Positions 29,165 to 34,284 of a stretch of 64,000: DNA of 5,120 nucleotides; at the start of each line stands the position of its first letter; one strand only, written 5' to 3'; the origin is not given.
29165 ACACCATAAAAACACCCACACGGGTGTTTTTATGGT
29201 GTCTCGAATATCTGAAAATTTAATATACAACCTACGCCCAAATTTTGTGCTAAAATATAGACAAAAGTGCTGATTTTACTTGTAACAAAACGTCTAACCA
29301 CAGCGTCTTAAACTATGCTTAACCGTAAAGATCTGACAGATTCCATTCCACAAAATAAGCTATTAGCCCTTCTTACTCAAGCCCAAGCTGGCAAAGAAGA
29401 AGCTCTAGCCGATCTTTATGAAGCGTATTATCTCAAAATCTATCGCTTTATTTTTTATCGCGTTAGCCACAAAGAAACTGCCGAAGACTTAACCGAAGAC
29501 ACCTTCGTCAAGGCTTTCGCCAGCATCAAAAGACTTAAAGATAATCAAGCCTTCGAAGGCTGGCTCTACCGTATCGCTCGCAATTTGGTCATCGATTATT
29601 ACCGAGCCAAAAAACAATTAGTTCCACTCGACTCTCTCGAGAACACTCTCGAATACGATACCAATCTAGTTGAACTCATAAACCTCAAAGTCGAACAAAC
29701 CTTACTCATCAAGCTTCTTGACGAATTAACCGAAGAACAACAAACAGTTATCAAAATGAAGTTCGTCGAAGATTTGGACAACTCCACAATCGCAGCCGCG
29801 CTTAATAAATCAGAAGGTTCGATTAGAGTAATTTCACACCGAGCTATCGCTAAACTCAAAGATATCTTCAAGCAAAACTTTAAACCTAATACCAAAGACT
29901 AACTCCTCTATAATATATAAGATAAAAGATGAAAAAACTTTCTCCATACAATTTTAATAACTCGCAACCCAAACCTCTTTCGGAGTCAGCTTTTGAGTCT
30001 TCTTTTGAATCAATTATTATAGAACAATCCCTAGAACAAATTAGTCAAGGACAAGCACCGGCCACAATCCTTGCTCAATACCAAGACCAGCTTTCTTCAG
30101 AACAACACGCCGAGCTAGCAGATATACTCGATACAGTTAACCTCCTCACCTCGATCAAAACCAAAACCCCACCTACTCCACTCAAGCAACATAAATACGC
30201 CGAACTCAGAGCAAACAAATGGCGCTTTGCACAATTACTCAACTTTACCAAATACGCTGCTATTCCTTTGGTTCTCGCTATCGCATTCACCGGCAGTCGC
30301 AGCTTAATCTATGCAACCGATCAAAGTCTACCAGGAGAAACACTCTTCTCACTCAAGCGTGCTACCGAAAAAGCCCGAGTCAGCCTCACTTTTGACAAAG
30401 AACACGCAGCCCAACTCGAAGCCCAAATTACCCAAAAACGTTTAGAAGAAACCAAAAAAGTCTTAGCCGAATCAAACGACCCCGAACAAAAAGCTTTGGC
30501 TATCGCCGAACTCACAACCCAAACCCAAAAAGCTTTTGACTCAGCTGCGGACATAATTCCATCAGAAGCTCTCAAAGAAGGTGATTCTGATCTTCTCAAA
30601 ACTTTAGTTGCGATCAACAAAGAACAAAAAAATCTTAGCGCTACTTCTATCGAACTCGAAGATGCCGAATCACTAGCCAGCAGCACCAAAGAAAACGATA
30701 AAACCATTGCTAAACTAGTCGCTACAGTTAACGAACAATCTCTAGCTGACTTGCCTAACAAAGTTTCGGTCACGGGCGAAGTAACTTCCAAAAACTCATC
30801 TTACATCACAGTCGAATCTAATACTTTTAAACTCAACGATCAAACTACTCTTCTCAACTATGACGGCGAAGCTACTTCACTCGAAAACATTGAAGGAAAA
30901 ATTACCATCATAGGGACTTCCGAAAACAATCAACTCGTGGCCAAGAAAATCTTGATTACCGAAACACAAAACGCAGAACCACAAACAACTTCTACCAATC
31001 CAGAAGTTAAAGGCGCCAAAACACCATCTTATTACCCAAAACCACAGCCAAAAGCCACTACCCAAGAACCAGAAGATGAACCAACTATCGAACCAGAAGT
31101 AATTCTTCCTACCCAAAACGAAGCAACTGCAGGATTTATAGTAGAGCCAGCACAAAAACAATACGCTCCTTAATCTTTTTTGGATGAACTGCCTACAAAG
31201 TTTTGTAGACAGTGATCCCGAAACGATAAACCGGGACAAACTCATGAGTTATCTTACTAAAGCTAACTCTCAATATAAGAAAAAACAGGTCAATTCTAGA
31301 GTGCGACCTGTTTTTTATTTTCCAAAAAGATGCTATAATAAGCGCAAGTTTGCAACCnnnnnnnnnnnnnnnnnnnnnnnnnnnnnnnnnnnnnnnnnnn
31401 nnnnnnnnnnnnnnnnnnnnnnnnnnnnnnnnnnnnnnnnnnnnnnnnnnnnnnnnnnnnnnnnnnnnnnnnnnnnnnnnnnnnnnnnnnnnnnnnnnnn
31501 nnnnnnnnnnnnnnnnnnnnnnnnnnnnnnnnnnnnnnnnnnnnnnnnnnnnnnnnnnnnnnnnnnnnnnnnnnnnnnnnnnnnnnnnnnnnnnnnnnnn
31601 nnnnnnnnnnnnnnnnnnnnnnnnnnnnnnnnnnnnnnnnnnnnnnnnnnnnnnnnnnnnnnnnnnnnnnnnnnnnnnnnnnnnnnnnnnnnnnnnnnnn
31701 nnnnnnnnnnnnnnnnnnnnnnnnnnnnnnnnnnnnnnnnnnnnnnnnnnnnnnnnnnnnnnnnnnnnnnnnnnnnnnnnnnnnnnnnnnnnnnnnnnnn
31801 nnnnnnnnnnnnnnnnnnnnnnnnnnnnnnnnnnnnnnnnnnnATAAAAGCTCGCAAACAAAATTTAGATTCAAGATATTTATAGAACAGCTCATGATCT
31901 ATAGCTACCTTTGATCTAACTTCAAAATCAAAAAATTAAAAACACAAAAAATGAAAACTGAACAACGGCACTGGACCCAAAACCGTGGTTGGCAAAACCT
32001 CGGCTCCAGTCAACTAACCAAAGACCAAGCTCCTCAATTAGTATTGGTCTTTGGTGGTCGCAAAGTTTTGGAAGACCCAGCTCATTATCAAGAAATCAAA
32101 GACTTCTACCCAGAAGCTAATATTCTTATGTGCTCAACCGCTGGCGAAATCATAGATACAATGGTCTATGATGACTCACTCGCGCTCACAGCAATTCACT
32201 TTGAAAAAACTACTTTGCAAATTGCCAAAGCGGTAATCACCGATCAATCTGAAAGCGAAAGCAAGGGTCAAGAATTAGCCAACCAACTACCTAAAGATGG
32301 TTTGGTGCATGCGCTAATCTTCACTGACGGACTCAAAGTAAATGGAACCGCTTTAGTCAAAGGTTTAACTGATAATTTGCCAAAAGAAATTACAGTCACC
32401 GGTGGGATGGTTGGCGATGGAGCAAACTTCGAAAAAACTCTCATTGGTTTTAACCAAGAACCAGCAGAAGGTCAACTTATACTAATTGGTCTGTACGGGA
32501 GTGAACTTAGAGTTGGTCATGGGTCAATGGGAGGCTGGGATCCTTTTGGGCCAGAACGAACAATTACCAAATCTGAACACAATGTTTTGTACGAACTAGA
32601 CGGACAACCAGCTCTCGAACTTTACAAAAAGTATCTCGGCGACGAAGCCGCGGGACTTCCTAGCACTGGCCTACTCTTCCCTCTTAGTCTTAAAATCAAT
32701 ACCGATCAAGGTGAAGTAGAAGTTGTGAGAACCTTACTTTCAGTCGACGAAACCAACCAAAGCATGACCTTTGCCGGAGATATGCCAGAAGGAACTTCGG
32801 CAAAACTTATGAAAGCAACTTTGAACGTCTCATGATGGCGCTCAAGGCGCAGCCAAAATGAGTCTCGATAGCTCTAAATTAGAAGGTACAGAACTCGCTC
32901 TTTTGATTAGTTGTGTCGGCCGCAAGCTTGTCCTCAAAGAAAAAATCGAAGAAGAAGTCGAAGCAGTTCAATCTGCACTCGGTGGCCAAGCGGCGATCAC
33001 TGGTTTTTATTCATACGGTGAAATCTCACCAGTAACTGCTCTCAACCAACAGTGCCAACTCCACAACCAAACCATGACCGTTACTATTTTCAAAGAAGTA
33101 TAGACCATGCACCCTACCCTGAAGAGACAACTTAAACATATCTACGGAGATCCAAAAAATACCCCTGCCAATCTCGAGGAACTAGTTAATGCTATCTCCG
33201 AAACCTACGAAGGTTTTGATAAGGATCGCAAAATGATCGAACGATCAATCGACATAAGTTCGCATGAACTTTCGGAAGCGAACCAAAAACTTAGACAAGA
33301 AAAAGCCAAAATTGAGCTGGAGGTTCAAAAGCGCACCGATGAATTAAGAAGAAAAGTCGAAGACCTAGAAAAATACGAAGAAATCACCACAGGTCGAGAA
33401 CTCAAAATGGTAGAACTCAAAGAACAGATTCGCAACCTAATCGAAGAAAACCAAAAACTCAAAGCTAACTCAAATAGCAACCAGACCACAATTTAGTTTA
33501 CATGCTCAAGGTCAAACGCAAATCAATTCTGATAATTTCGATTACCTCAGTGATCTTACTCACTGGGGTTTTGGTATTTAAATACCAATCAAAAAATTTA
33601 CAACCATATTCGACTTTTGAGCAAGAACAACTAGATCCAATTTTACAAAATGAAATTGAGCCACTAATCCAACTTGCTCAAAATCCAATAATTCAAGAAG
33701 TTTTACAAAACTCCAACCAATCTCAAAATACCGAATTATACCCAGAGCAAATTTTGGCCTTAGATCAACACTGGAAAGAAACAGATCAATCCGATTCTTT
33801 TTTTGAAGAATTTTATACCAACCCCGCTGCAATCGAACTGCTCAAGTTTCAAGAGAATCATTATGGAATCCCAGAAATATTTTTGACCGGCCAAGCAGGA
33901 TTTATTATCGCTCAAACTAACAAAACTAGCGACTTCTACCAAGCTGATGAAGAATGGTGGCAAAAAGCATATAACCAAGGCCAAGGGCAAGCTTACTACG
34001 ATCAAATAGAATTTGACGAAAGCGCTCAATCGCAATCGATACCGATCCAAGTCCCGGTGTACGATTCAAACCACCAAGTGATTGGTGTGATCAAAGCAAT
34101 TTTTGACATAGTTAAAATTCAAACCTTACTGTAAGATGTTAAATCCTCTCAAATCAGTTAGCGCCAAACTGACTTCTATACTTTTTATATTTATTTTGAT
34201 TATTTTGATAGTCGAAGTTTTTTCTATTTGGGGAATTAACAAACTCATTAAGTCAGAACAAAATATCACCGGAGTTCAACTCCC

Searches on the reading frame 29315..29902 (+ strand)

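Call 22: search_protein_families(library=pfam, proteins=[window:29315-29902:+])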
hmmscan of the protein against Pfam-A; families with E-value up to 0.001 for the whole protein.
window:29315-29902:+ (195 aa): 4 families
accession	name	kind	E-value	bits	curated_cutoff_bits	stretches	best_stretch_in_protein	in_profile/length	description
PF04542.20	Sigma70_r2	-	2.9e-16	59.5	24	1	34-100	1-69/71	Sigma-70 region 2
PF04545.22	Sigma70_r4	-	1.9e-11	43.7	24.1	1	134-182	1-49/50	Sigma-70, region 4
PF08281.18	Sigma70_r4_2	-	2e-10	40.6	25.7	1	130-181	3-54/54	Sigma-70, region 4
PF07638.17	Sigma70_ECF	-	5.7e-05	23.5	21.1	1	17-170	5-168/185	ECF sigma factor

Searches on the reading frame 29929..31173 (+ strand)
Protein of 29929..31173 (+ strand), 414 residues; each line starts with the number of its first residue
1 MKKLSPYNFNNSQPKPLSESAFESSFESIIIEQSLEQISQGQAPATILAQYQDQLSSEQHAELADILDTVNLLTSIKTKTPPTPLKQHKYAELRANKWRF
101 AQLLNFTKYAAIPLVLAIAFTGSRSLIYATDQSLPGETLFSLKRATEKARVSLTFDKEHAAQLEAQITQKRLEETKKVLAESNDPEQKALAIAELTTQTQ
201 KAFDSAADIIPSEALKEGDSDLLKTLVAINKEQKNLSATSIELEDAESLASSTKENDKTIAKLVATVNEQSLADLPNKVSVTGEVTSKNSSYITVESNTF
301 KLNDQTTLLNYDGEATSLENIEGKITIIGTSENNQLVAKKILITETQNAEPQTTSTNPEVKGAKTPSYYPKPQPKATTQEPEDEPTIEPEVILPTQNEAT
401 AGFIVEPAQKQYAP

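Call 22: search_protein_families(library=pfam, proteins=[window:29929-31173:+])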
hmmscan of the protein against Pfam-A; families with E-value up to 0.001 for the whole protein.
window:29929-31173:+ (414 aa): 1 family
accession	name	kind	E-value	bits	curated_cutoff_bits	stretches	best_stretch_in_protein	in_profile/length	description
PF18915.5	DUF5667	-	2.8e-08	34.5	27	1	133-232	2-77/99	Domain of unknown function (DUF5667)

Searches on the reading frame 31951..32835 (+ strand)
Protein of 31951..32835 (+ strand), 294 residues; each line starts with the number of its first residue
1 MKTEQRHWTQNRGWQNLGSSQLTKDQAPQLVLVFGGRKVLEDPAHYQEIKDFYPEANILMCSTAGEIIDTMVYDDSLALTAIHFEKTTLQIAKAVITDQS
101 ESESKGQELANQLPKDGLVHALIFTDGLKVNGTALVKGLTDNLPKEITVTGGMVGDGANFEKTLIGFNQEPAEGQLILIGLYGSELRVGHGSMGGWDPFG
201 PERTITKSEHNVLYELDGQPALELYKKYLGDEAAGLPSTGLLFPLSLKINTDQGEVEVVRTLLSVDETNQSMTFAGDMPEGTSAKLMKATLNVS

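Call 23: search_protein_families(library=pfam, proteins=[window:31951-32835:+])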
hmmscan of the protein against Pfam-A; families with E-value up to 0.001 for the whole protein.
window:31951-32835:+ (294 aa): 2 families
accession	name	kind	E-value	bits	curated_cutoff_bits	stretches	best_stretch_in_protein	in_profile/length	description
PF08495.15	FIST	-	7.1e-45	153.7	23.2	1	29-219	1-189/189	FIST N domain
PF10442.14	FIST_C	-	1.4e-14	54.8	28.5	1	221-290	1-66/131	FIST C domain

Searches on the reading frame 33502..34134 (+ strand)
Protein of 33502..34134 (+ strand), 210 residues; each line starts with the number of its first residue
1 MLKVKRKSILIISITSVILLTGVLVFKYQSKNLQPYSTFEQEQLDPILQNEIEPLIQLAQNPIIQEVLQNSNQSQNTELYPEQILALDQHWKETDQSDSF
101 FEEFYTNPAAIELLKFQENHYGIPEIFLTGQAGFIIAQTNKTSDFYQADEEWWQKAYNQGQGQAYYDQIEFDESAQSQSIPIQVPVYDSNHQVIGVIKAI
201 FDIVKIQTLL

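Call 23: search_protein_families(library=pfam, proteins=[window:33502-34134:+])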
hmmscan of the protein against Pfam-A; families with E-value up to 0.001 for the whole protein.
window:33502-34134:+ (210 aa): 2 families
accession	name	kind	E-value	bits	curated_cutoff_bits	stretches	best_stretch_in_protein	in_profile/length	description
PF02743.24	dCache_1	-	5.3e-08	33.1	45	1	48-209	26-158/240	Cache domain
PF22673.2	MCP-like_PDC_1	-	5.8e-05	23.9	27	1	138-207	47-112/113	Methyl-accepting chemotaxis protein-like, first PDC sensor domain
